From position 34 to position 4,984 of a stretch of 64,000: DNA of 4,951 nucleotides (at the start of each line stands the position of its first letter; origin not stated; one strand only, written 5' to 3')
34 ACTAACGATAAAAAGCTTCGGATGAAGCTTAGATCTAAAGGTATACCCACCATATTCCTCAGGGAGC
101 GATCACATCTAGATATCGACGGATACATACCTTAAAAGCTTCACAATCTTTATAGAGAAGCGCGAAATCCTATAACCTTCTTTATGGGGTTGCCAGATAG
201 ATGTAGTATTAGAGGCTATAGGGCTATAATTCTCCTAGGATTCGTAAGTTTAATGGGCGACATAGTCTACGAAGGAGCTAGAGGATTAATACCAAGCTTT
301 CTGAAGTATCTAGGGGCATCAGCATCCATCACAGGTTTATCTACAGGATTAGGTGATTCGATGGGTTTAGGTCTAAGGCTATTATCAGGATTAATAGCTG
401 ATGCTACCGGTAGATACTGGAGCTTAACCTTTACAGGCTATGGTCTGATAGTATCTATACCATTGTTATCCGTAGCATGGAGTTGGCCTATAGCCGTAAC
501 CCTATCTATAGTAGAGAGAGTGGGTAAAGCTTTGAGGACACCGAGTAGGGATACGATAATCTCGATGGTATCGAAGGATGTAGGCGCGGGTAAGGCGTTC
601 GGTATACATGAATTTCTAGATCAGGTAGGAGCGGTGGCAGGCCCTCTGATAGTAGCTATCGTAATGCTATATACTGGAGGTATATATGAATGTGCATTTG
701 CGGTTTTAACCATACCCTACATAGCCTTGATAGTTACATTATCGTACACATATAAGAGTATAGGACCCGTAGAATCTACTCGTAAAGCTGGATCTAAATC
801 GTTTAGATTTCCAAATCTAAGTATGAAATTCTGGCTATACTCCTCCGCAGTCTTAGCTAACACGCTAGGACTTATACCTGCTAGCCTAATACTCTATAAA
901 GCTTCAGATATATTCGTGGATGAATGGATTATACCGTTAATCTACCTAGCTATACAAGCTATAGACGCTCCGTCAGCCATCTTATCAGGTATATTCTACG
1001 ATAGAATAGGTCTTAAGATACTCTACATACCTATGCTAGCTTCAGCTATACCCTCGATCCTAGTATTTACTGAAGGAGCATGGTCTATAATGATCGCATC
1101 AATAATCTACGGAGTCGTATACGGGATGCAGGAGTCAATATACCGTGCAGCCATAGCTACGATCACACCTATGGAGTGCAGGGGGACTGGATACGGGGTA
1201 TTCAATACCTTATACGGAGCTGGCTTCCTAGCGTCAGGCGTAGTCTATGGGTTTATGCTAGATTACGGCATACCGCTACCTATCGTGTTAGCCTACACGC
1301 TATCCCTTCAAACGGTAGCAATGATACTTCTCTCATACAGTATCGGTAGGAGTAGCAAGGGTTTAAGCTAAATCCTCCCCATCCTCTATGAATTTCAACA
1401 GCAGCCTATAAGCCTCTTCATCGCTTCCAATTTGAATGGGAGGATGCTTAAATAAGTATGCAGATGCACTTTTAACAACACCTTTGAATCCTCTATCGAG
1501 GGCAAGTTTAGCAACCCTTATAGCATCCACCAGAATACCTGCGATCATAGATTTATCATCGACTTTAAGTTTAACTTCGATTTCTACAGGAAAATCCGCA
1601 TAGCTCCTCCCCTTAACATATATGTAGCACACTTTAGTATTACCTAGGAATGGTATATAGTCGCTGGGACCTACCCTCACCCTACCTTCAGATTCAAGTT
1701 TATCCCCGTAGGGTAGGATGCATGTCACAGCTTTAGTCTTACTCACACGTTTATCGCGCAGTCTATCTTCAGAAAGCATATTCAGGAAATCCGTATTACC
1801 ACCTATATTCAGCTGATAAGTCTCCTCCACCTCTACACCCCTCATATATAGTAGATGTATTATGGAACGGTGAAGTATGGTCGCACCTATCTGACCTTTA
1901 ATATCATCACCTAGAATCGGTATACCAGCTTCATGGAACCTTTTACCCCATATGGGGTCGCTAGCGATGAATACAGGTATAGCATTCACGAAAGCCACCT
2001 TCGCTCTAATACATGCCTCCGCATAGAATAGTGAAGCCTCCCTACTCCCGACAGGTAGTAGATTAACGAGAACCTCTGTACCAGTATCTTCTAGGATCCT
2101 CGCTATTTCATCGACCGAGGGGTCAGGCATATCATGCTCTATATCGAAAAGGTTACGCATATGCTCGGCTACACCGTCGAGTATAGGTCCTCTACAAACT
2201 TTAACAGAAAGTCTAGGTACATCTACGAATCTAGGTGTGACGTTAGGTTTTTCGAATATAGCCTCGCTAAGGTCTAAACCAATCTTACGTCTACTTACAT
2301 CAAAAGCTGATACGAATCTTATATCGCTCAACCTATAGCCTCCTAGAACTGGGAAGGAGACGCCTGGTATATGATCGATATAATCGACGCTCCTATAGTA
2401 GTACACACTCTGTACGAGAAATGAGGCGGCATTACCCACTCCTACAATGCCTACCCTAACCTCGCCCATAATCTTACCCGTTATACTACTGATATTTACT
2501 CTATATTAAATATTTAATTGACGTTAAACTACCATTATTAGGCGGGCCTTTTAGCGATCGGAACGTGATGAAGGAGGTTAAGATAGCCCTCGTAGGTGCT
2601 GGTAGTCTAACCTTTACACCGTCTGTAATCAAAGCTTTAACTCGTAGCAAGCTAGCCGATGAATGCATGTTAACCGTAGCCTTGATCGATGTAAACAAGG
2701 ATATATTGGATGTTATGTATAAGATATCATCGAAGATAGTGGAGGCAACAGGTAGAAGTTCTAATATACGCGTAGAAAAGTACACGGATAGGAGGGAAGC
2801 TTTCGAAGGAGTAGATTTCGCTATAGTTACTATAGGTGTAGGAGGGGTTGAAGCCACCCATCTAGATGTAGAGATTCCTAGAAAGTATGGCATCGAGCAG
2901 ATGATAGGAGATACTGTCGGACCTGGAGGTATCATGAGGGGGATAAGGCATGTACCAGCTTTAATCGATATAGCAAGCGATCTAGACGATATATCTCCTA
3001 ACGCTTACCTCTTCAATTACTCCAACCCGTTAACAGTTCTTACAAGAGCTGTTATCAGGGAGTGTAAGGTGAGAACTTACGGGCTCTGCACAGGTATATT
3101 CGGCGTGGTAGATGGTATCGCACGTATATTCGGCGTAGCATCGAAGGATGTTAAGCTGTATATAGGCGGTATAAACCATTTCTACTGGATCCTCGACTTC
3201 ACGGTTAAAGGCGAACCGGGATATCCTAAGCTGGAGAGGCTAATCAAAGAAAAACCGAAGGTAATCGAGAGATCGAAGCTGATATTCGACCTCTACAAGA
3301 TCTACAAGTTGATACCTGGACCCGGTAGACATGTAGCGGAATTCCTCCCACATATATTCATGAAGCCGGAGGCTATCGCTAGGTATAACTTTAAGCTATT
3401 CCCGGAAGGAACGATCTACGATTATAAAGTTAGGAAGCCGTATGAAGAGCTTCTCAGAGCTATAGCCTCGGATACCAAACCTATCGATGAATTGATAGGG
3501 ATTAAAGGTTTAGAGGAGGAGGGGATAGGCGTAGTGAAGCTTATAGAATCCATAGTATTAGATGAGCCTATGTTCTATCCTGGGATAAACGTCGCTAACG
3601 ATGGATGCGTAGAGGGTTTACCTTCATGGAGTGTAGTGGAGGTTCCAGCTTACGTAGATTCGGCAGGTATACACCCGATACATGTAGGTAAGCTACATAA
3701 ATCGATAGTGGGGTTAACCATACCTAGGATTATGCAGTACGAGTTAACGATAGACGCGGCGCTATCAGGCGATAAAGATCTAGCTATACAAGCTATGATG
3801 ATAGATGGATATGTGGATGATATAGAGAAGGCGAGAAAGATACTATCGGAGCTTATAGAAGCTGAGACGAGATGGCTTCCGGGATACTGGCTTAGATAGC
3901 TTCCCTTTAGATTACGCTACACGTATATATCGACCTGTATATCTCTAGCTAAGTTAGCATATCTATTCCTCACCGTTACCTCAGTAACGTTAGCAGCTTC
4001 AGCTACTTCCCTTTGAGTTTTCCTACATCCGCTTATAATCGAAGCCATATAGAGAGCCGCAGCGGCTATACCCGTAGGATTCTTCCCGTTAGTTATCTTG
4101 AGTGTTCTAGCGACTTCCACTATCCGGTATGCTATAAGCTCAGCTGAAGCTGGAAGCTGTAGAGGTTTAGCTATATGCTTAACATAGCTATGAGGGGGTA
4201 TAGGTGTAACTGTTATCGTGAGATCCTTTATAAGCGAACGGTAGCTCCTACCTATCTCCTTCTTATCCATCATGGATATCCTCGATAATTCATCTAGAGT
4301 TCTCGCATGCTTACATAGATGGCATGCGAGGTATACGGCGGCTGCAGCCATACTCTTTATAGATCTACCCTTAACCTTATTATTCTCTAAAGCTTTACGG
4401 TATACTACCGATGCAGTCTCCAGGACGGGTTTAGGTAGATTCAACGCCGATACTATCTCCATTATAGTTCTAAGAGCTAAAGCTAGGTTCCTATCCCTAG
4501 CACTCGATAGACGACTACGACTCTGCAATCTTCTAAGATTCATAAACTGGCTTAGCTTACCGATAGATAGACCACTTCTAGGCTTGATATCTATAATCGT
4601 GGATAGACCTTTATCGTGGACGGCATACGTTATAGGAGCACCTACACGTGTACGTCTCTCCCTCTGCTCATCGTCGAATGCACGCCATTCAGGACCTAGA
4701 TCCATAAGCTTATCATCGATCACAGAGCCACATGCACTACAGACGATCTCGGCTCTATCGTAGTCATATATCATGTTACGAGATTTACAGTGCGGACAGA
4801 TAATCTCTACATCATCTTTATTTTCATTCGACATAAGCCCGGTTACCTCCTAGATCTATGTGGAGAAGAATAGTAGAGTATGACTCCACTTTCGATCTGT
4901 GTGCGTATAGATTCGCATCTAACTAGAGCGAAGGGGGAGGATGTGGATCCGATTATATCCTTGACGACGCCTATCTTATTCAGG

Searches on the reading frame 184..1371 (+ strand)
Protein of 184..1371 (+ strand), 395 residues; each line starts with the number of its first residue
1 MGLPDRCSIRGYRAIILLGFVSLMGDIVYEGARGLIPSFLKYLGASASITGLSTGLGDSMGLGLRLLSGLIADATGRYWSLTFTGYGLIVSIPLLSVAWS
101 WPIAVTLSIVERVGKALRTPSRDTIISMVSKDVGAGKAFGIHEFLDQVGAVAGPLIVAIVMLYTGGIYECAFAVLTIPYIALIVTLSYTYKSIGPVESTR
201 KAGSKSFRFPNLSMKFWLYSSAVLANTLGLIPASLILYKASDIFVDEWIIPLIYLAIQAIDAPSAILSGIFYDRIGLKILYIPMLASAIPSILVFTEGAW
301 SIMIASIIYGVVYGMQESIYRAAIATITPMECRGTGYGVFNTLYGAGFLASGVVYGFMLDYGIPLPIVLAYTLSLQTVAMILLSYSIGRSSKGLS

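Call 18: search_protein_families(library=pfam, proteins=[window:184-1371:+], max_evalue=0.00001)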
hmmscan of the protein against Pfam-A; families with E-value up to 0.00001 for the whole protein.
window:184-1371:+ (395 aa): 1 family
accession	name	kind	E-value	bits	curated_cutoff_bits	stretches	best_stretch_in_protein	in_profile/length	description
PF07690.21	MFS_1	-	3e-19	69.6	33.4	1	22-350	5-345/347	Major Facilitator Superfamily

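Call 44: find_encoding_contigs(protein=window:184-1371:+, flank=10000, max_places=3)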
Protein window:184-1371:+ (395 aa): 6 contigs read that carry it; 2 places shown.
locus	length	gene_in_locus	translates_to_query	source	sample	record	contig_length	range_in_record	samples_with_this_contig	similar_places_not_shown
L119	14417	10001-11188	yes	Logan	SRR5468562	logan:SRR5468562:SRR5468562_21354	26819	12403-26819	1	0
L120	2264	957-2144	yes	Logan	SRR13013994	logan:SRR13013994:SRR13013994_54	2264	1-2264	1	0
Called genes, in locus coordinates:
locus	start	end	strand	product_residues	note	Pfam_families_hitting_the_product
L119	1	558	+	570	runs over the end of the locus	PF19864:Radical_SAM_N2, PF04055:Radical_SAM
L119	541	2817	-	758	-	PF08351:TmcA_N, PF05127:NAT10_TcmA_helicase, PF13718:GNAT_acetyltr_2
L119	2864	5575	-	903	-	PF01411:tRNA-synt_2c, PF07973:tRNA_SAD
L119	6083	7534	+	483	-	PF00009:GTP_EFTU, PF03144:GTP_EFTU_D2 (weak), PF11987:IF-2, PF14578:GTP_EFTU_D4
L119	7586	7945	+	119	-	PF01092:Ribosomal_S6e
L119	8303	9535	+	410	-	PF00009:GTP_EFTU, PF03144:GTP_EFTU_D2, PF09173:eIF2_C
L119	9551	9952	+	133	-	PF18477:PIN_9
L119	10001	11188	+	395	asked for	PF07690:MFS_1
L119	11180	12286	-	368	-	PF01658:Inos-1-P_synth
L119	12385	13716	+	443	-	PF02056:Glyco_hydro_4, PF11975:Glyco_hydro_4C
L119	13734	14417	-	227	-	?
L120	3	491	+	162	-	?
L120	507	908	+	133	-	PF18477:PIN_9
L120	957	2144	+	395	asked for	PF07690:MFS_1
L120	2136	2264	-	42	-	?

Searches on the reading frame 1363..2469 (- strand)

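Call 18: search_protein_families(library=pfam, proteins=[window:1363-2469:-], max_evalue=0.00001)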
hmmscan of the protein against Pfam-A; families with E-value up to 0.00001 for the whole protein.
window:1363-2469:- (368 aa): 1 family
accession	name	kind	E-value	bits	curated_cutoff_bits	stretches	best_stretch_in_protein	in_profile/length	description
PF01658.22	Inos-1-P_synth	-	1.1e-29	103.1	27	1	195-305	1-106/107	Myo-inositol-1-phosphate synthase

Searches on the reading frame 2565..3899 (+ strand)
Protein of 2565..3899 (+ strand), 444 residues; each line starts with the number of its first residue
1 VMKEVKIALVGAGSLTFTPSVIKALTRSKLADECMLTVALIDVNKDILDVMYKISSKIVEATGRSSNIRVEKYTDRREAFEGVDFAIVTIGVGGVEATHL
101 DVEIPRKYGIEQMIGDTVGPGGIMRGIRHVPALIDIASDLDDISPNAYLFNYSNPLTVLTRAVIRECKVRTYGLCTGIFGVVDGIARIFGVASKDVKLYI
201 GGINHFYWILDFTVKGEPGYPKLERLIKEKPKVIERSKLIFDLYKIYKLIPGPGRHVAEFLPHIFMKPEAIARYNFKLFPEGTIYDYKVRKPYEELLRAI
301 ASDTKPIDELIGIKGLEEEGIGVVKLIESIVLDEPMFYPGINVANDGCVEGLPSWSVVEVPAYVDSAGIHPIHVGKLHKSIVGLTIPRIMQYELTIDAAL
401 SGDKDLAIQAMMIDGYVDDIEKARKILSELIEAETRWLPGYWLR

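Call 18: search_protein_families(library=pfam, proteins=[window:2565-3899:+], max_evalue=0.00001)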
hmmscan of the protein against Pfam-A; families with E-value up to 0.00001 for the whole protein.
window:2565-3899:+ (444 aa): 2 families
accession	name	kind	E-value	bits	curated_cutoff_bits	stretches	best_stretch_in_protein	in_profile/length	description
PF02056.22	Glyco_hydro_4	-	5.3e-45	153.7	23.2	1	6-189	1-181/183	Family 4 glycosyl hydrolase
PF11975.13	Glyco_hydro_4C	-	3.3e-37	129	24.1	1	202-414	3-208/211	Family 4 glycosyl hydrolase C-terminal domain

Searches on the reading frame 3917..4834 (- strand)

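Call 18: search_protein_families(library=pfam, proteins=[window:3917-4834:-], max_evalue=0.00001)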
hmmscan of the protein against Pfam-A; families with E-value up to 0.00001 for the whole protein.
window:3917-4834:- (305 aa): 2 families
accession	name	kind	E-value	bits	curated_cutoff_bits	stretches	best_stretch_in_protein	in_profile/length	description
PF00382.24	TFIIB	-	2.6e-39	133.6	23.6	2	114-203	2-91/92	Transcription factor TFIIB repeat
PF08271.17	Zn_Ribbon_TF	-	1.1e-17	63.7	29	1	12-53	2-43/43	TFIIB zinc-binding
